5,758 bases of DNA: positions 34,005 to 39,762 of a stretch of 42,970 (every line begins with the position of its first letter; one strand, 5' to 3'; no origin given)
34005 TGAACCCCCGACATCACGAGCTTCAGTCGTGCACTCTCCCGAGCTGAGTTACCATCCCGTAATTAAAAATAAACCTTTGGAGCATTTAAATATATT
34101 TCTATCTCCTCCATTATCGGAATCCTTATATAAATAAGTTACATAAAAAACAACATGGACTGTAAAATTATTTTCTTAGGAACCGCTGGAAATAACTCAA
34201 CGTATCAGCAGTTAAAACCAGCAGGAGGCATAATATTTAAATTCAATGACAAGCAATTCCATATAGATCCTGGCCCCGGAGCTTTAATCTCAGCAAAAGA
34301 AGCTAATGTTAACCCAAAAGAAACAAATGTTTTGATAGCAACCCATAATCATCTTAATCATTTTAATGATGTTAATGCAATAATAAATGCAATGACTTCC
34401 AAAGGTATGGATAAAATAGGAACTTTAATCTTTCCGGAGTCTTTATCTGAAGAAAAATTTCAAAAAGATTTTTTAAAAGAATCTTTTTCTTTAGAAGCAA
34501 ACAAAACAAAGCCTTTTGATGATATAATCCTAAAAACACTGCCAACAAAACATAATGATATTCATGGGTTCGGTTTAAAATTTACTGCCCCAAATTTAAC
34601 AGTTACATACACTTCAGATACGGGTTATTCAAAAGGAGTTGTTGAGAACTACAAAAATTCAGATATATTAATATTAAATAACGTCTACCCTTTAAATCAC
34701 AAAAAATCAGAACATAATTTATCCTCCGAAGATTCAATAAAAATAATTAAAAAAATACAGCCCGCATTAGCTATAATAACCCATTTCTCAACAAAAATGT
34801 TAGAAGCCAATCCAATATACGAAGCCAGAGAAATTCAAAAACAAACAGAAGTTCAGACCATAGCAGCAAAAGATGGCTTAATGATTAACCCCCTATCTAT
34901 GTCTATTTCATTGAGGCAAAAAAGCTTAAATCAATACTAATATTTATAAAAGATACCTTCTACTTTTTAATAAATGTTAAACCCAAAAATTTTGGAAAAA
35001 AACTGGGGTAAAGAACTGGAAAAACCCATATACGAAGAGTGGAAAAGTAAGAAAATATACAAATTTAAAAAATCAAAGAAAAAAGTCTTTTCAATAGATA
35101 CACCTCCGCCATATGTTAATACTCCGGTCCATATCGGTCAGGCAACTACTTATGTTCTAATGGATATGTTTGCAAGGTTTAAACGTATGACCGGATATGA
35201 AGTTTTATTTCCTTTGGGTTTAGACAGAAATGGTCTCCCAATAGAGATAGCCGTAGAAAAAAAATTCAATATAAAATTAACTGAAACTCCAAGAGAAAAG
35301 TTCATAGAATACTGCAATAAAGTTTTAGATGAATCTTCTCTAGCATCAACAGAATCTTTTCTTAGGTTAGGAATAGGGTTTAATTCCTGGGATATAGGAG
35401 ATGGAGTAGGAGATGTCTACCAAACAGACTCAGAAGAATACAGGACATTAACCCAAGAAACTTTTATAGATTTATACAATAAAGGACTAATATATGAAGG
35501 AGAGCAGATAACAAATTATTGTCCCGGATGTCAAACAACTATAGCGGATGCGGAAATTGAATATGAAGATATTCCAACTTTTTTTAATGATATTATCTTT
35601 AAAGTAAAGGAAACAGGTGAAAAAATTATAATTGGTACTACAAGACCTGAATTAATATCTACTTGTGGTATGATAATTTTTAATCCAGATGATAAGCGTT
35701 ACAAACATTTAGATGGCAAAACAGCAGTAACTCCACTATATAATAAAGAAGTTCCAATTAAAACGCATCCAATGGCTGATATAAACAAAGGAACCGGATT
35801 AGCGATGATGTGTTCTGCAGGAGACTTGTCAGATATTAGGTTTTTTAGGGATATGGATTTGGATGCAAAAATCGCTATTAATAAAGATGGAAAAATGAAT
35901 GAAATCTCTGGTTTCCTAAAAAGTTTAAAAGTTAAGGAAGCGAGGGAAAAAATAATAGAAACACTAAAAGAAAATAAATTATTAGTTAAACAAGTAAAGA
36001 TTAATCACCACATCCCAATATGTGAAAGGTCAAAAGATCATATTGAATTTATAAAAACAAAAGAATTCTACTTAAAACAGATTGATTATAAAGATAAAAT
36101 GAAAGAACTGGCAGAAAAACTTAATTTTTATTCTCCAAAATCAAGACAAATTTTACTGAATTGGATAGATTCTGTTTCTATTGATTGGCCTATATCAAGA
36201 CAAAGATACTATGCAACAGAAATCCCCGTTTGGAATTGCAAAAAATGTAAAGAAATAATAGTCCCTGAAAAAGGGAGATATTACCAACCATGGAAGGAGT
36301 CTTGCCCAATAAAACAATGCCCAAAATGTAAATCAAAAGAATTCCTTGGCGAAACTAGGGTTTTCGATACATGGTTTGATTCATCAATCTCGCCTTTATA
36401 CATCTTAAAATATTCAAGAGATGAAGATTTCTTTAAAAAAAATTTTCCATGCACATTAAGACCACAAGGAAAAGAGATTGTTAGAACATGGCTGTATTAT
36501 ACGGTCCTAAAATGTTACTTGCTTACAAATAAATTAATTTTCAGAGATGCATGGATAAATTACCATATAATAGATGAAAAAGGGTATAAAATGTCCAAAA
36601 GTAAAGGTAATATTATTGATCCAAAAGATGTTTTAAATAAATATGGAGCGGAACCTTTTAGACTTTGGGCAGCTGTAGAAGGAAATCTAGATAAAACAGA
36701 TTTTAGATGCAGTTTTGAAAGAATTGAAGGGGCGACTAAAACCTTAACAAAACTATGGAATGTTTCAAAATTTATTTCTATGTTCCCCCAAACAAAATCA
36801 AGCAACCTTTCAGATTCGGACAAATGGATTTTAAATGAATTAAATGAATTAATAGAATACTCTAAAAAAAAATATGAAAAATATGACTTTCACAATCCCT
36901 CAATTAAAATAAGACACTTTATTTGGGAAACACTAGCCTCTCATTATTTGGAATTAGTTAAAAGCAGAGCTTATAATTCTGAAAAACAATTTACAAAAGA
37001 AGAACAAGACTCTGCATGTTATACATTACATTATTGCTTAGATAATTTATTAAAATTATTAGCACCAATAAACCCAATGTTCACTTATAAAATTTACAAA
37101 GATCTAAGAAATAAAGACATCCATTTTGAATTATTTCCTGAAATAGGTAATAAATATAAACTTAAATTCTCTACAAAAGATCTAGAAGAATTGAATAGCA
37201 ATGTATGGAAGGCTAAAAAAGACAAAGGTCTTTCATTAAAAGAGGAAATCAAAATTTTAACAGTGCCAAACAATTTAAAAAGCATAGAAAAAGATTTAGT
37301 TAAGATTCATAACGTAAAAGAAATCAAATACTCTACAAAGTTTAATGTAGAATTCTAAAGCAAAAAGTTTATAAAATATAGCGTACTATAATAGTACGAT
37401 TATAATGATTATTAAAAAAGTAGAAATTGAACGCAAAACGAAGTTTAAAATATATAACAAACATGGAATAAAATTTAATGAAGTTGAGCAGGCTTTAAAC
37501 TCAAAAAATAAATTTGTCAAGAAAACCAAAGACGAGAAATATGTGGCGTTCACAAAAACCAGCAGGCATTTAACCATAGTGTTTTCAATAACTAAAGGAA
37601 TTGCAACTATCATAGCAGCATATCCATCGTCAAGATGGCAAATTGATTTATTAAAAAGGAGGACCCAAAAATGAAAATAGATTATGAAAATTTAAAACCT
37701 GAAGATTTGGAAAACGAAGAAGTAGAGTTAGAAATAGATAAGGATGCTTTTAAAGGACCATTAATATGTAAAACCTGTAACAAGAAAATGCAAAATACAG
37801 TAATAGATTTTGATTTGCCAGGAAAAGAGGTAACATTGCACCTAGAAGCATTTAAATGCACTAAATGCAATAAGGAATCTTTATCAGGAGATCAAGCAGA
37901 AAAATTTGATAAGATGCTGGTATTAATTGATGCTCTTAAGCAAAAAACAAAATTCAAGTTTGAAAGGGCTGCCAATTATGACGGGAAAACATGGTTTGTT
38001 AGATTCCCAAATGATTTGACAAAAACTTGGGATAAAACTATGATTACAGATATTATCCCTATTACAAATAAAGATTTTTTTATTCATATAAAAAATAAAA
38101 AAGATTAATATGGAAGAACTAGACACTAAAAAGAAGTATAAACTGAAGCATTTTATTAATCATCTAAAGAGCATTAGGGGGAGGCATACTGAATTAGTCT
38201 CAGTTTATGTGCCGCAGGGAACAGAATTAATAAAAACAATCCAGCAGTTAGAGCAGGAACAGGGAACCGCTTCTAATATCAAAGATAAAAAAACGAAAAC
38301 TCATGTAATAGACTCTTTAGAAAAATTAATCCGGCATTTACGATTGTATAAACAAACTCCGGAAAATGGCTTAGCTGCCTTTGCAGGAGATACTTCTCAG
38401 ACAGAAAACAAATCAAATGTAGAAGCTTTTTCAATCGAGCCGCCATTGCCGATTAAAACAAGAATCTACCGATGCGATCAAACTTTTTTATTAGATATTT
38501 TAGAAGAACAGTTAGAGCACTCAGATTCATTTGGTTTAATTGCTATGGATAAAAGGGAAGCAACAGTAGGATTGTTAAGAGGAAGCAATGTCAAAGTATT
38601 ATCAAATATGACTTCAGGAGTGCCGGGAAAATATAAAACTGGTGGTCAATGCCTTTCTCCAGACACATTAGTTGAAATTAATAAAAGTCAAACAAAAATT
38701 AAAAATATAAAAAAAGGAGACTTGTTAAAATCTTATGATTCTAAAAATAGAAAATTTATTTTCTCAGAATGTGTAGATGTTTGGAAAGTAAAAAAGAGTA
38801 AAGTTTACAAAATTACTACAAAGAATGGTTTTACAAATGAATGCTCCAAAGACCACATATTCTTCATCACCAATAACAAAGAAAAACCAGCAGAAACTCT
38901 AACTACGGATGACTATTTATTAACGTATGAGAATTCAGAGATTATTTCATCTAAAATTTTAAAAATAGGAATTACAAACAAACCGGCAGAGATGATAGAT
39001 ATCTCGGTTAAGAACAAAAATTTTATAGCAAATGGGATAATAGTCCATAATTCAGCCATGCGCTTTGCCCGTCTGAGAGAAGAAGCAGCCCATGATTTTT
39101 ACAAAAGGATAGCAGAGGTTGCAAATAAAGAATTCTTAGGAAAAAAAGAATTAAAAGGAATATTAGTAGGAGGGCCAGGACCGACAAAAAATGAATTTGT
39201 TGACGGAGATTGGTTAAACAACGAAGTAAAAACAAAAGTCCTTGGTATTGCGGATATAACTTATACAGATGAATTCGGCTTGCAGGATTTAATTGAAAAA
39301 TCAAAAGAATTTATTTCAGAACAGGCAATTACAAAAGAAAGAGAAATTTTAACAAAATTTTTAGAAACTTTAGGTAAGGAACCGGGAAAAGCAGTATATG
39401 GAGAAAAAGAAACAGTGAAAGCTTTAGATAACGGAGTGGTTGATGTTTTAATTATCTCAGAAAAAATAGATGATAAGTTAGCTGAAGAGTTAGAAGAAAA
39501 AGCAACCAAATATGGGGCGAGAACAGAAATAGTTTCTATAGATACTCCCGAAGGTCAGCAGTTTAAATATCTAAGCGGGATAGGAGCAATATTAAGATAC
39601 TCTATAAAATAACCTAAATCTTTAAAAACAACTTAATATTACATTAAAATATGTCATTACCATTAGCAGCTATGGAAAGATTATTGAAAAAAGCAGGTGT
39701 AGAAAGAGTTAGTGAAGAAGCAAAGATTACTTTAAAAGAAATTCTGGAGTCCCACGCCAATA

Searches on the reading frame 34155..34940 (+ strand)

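Call 67: search_protein_families(library=pfam, proteins=[window:34155-34940:+], max_evalue=0.0001)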
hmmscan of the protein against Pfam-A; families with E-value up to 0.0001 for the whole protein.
window:34155-34940:+ (261 aa): 1 family
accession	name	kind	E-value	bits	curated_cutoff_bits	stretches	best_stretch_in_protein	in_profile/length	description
PF12706.13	Lactamase_B_2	-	1.1e-10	41.9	27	1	35-211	3-200/200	Beta-lactamase superfamily domain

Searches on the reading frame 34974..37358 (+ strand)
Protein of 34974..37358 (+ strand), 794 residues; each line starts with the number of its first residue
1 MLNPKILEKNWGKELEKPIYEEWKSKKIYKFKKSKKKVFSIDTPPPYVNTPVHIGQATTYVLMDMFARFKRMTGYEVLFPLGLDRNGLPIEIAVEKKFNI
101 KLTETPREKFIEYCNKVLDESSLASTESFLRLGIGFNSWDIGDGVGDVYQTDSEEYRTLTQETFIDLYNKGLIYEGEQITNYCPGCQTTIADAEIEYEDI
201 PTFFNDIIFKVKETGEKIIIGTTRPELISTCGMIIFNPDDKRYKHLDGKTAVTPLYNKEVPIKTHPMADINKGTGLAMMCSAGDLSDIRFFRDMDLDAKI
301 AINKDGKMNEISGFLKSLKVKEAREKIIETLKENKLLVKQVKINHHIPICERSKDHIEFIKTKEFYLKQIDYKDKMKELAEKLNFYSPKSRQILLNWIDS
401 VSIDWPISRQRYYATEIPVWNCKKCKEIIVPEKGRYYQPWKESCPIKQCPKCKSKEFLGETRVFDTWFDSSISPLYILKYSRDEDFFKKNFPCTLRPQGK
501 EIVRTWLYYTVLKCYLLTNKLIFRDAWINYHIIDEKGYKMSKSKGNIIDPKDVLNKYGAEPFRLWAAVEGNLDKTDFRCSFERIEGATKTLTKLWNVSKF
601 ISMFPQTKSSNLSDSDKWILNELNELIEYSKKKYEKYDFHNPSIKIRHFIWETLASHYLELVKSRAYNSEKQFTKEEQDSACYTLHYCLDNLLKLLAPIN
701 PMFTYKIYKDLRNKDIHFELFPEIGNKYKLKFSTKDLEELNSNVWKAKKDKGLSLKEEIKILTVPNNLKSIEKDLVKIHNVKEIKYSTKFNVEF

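Call 67: search_protein_families(library=pfam, proteins=[window:34974-37358:+], max_evalue=0.0001)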
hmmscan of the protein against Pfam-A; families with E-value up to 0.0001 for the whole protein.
window:34974-37358:+ (794 aa): 4 families
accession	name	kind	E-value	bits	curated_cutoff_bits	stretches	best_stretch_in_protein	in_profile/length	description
PF00133.28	tRNA-synt_1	-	5e-76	256.5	22.7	1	19-568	2-404/414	tRNA synthetases class I (I, L, M and V)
PF08264.19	Anticodon_1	-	2e-28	99.5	25.1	1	616-761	1-146/148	Anticodon-binding domain of tRNA ligase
PF09334.17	tRNA-synt_1g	-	2.2e-28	99.6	20.1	1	41-196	3-136/391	tRNA synthetases class I (M)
PF01406.26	tRNA-synt_1e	-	5.9e-07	29.6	27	0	526-566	240-280/301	tRNA synthetases class I (C) catalytic domain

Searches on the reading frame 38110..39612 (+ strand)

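Call 68: search_protein_families(library=pfam, proteins=[window:38110-39612:+], max_evalue=0.0001)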
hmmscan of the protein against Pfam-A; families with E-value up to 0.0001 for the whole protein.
window:38110-39612:+ (500 aa): 6 families
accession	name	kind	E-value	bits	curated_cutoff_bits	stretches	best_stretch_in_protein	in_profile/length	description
PF03464.20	eRF1_2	-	3.4e-36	125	27.1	2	314-403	41-132/133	eRF1 domain 2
PF03465.20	eRF1_3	-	1.3e-21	77.5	25.8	1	408-499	2-106/106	eRF1 domain 3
PF03463.20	eRF1_1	-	4.5e-13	49.7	23.8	1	20-134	6-122/123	eRF1 domain 1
PF14890.11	Intein_splicing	-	1.1e-10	42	35.8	2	192-272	7-94/155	Intein splicing domain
PF18854.6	baeRF_family10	-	2.4e-07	31.5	27.1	1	315-381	60-123/143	Bacterial archaeo-eukaryotic release factor family 10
PF01079.26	Hint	-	3.6e-05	23.9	29.7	1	178-267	10-111/213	Hint module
